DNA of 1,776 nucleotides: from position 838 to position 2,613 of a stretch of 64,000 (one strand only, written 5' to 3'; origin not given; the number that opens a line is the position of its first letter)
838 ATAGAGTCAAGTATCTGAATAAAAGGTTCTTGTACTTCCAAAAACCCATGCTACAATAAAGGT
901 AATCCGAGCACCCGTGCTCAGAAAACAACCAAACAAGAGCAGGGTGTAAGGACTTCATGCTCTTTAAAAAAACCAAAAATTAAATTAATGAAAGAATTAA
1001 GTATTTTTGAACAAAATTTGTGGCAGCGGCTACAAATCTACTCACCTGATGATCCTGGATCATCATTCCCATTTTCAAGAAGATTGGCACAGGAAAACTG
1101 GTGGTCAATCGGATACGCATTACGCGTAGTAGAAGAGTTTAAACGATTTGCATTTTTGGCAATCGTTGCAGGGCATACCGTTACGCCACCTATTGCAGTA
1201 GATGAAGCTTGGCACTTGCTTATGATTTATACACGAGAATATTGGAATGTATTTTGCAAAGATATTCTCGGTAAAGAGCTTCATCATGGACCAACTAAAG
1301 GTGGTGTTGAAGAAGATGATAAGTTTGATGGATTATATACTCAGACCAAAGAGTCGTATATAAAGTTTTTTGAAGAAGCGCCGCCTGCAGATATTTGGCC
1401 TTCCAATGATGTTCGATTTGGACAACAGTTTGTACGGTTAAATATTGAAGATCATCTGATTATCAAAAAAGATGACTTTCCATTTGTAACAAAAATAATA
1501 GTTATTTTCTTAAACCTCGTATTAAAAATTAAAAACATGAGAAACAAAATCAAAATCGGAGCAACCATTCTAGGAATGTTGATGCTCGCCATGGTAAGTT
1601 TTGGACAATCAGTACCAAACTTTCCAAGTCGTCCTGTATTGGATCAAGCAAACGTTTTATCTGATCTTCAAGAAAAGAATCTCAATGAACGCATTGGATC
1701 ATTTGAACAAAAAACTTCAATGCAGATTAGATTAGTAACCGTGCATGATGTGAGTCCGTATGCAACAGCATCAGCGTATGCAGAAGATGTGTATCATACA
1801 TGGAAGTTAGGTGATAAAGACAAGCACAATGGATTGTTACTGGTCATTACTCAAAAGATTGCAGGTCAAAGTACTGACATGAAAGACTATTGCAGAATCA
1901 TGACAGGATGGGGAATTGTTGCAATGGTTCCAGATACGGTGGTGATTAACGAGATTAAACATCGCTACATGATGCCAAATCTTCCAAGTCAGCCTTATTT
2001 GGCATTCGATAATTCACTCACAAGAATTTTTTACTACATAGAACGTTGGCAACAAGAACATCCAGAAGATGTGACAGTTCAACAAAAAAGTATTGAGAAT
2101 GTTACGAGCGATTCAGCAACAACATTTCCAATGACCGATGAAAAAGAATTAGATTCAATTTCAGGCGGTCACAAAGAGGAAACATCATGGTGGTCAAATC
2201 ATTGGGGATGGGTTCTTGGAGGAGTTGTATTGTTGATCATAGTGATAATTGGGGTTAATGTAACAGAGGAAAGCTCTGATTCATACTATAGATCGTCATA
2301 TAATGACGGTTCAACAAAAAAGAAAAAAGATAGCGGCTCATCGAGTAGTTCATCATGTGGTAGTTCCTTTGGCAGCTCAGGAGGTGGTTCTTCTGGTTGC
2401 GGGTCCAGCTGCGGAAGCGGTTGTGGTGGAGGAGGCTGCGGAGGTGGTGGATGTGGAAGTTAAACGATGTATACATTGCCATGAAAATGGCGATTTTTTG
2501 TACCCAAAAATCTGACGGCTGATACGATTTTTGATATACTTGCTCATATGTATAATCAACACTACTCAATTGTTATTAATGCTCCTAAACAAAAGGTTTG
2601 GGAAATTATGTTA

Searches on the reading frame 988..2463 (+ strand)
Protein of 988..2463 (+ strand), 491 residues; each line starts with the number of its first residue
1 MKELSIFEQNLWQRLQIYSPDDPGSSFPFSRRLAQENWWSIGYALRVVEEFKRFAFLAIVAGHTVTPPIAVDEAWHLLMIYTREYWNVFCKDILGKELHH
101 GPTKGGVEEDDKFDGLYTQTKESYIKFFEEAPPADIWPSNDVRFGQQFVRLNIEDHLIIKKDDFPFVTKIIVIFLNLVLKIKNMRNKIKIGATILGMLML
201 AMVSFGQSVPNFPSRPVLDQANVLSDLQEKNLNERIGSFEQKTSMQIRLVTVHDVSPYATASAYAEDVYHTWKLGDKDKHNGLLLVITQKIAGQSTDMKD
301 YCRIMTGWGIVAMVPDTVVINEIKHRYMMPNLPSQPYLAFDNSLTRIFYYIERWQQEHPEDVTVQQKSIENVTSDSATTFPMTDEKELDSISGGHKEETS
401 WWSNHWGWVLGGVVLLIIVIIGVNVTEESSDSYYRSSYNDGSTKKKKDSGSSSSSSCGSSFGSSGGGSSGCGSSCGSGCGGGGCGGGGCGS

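Call 7: search_protein_families(library=pfam, proteins=[window:988-2463:+], max_evalue=0.00001)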
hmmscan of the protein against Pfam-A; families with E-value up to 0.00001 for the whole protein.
window:988-2463:+ (491 aa): 1 family
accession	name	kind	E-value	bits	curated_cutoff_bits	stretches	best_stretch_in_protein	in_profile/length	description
PF04536.20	TPM_phosphatase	-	2.3e-21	76.5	22.1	1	217-336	1-110/125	TPM domain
